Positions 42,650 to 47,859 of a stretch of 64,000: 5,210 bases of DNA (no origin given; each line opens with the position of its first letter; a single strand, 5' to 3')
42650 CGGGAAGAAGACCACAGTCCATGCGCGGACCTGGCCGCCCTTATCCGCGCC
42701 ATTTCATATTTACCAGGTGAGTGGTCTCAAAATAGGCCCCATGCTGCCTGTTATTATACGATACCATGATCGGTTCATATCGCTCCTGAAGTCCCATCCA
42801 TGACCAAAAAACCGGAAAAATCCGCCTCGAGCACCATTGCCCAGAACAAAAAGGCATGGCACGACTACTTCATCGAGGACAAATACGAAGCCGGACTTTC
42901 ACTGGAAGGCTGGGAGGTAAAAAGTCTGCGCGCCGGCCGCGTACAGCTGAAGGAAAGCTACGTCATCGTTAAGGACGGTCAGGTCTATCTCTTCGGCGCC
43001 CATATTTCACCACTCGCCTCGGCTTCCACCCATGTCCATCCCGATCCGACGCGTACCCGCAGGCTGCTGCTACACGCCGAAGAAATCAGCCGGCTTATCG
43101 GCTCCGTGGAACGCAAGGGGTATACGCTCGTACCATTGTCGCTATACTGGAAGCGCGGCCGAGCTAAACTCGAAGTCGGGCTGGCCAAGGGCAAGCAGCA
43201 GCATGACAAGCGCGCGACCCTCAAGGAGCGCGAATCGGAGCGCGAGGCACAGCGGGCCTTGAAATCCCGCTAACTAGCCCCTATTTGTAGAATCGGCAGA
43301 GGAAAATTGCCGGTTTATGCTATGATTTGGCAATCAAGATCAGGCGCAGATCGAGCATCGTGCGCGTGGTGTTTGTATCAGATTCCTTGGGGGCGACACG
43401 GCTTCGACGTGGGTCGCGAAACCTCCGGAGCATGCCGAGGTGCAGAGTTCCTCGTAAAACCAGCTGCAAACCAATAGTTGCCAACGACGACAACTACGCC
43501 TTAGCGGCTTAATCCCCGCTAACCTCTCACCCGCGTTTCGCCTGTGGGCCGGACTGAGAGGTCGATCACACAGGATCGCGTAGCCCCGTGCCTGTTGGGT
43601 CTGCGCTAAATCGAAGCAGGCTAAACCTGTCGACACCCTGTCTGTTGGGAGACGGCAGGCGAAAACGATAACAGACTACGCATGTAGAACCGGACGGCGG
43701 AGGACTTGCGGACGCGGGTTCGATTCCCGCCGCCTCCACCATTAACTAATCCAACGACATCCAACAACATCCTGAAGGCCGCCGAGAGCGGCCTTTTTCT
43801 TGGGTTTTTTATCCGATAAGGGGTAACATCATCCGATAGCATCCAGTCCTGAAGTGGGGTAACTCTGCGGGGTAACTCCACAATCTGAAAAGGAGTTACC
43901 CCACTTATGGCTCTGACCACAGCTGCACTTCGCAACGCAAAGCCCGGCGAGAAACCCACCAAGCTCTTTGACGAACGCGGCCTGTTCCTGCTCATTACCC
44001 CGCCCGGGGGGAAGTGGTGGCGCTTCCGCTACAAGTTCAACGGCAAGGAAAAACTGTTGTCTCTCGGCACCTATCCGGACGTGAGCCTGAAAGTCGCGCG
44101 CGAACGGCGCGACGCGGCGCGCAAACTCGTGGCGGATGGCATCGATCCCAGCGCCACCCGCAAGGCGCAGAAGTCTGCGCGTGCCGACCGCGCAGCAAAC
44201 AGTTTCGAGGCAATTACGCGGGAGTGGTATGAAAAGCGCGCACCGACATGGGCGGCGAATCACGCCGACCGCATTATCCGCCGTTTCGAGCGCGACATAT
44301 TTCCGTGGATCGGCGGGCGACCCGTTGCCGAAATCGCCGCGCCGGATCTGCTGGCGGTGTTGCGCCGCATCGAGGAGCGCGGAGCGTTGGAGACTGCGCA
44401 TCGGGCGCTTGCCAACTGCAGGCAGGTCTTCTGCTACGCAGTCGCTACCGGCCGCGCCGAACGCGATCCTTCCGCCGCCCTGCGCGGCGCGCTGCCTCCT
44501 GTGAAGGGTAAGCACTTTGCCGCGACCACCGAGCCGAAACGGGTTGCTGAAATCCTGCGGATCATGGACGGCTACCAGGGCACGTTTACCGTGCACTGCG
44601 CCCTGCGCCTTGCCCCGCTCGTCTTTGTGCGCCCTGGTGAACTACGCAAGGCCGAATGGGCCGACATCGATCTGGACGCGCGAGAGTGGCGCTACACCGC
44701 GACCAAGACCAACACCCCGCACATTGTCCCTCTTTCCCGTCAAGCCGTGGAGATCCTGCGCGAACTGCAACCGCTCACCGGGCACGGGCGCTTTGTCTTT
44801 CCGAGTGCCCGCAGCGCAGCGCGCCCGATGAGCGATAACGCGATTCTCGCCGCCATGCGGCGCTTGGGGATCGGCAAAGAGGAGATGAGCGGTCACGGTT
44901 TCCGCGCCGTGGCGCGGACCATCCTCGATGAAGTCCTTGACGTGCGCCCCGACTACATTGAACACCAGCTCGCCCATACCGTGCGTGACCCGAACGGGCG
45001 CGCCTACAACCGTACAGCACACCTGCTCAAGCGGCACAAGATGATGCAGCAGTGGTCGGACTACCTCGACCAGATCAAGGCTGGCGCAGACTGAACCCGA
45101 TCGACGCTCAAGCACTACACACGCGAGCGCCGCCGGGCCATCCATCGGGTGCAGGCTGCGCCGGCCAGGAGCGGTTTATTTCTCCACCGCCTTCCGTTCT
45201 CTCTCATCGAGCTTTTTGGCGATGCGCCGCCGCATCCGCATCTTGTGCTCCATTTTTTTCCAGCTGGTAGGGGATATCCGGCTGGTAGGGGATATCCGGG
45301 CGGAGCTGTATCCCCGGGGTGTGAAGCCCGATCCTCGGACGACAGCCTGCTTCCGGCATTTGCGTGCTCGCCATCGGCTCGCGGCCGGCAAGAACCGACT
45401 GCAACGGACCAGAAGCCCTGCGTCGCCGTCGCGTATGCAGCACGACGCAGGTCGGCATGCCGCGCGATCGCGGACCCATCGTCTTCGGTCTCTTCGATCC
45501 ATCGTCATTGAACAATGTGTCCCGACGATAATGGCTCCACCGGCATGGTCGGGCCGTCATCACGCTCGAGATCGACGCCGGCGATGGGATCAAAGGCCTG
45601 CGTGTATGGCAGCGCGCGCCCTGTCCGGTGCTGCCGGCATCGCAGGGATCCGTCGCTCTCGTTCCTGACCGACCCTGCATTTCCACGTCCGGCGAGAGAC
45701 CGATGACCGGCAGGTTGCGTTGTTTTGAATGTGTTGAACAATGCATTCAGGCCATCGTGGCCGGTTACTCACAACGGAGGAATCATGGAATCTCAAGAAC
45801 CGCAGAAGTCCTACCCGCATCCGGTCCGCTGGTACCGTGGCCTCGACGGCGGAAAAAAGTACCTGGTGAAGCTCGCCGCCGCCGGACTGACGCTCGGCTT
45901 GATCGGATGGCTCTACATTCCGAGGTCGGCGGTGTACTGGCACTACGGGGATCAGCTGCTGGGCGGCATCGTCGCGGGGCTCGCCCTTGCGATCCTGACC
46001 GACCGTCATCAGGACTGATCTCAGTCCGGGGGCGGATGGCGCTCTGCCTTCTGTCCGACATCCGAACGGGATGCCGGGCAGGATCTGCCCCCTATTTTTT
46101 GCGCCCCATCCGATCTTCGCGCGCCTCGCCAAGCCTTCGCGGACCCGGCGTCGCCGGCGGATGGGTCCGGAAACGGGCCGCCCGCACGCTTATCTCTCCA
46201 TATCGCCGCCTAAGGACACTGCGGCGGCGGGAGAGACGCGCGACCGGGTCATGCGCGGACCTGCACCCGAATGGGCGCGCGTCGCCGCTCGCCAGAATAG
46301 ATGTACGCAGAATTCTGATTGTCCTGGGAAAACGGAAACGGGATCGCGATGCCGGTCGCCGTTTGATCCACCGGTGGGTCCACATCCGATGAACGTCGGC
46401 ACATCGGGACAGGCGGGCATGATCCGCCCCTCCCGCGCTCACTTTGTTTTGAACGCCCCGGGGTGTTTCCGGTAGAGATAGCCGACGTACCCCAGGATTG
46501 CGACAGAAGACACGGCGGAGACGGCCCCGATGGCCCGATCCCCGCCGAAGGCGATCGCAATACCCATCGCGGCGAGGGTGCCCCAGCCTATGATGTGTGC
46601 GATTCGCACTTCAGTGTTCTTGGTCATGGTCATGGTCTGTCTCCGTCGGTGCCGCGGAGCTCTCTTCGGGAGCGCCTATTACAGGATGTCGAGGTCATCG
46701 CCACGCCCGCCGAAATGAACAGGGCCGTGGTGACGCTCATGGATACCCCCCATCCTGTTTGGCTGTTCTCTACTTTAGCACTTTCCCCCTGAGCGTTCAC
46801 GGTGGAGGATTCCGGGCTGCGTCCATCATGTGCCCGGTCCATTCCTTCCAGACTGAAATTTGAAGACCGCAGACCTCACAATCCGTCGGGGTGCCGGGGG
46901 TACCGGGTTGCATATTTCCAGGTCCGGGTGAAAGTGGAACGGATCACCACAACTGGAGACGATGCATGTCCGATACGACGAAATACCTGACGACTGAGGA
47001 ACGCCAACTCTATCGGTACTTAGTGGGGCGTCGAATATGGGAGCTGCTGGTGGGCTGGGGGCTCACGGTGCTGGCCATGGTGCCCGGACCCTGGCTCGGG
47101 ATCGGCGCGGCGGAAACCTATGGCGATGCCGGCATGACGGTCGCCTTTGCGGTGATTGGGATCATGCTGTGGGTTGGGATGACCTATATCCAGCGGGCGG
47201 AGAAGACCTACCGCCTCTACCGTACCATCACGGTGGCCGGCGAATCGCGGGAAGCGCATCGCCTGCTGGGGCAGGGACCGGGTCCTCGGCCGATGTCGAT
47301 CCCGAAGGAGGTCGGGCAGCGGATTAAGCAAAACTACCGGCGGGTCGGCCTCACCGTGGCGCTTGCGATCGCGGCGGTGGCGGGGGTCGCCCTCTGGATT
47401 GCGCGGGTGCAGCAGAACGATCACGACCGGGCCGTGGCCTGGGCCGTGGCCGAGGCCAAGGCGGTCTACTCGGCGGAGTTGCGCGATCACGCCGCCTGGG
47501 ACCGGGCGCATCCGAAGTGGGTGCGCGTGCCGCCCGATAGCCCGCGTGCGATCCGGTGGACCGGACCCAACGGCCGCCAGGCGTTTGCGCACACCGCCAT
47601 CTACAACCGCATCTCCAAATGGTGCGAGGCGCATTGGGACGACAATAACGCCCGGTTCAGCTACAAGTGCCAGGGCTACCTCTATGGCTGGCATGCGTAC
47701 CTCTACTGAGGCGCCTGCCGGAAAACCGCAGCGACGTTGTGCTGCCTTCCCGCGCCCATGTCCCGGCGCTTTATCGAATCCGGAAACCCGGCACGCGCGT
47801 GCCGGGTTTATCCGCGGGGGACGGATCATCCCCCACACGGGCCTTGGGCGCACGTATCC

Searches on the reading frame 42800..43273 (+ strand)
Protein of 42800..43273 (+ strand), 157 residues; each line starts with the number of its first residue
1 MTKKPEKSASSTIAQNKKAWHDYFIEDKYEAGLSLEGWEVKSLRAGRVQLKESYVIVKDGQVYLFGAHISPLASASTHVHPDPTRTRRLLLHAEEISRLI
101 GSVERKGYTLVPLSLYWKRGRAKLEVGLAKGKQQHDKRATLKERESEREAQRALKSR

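Call 62: search_protein_families(library=pfam, proteins=[window:42800-43273:+], max_evalue=0.001)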
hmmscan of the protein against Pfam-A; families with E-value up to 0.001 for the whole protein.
window:42800-43273:+ (157 aa): 1 family
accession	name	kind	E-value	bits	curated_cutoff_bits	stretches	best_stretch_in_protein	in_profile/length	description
PF01668.23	SmpB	-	5.3e-61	205.2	27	1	13-155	1-142/143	SmpB protein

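Call 73: search_protein_families(library=ncbifam, proteins=[L103:4330-4722:+, L103:19967-20395:+], max_evalue=0.00001)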
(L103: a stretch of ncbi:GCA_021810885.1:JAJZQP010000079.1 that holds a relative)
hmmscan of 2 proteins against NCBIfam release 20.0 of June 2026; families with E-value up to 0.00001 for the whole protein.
L103:4330-4722:+ (130 aa): 0 families

L103:19967-20395:+ (142 aa): 2 families
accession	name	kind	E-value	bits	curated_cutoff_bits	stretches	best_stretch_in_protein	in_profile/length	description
NF001195.0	PRK00162.1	equivalog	6.1e-09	36.1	102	1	82-118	59-95/108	thiosulfate sulfurtransferase GlpE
NF006444.0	PRK08762.1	equivalog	1.5e-07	30.4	449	1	8-117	16-105/387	molybdopterin-synthase adenylyltransferase MoeB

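Call 93: search_protein_families(library=pfam, proteins=[L103:18531-18779:+, L103:4330-4722:+], max_evalue=0.05)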
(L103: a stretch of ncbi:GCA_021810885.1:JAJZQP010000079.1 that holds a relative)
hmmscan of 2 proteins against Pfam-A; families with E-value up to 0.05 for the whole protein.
L103:18531-18779:+ (82 aa): 0 families

L103:4330-4722:+ (130 aa): 0 families

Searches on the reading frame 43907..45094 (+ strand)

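Call 62: search_protein_families(library=pfam, proteins=[window:43907-45094:+], max_evalue=0.001)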
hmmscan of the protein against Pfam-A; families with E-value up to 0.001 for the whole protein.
window:43907-45094:+ (395 aa): 3 families
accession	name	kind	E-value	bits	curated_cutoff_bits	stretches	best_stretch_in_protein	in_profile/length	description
PF22022.2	Phage_int_M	-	2.5e-38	130.6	27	1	100-195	1-96/96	Phage integrase central domain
PF13356.12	Arm-DNA-bind_3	-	9.8e-28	96.6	27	1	3-88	1-83/83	Arm DNA-binding domain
PF00589.27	Phage_integrase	-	7.3e-16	58.8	27.1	1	210-358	5-157/172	Phage integrase family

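Call 73: search_protein_families(library=ncbifam, proteins=[L103:4330-4722:+, L103:19967-20395:+], max_evalue=0.00001)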
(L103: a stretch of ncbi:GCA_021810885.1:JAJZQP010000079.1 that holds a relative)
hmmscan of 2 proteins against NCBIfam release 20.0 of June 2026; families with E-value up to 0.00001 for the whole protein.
L103:4330-4722:+ (130 aa): 0 families

L103:19967-20395:+ (142 aa): 2 families
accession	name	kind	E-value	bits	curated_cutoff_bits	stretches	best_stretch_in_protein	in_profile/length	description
NF001195.0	PRK00162.1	equivalog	6.1e-09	36.1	102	1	82-118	59-95/108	thiosulfate sulfurtransferase GlpE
NF006444.0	PRK08762.1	equivalog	1.5e-07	30.4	449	1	8-117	16-105/387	molybdopterin-synthase adenylyltransferase MoeB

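Call 93: search_protein_families(library=pfam, proteins=[L103:18531-18779:+, L103:4330-4722:+], max_evalue=0.05)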
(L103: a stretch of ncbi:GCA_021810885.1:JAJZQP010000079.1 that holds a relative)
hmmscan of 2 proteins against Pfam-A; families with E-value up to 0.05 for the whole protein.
L103:18531-18779:+ (82 aa): 0 families

L103:4330-4722:+ (130 aa): 0 families

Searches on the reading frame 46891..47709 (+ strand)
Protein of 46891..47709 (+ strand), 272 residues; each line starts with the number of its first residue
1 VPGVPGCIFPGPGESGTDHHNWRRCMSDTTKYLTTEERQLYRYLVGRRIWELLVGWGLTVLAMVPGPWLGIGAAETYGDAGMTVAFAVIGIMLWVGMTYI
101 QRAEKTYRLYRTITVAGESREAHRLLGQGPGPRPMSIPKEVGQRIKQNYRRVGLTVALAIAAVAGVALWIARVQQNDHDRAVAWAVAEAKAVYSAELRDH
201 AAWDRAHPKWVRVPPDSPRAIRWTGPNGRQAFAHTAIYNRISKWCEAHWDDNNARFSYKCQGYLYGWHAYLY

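Call 62: search_protein_families(library=pfam, proteins=[window:46891-47709:+], max_evalue=0.001)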
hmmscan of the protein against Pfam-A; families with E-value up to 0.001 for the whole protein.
window:46891-47709:+ (272 aa): 0 families

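Call 93: search_protein_families(library=pfam, proteins=[window:46891-47709:+], max_evalue=0.05)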
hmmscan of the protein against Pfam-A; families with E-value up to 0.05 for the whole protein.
window:46891-47709:+ (272 aa): 1 family
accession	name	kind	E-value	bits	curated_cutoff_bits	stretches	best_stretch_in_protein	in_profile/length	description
PF04956.18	TrbC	-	0.041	14.5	27.9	0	142-187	41-84/98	TrbC/VIRB2 pilin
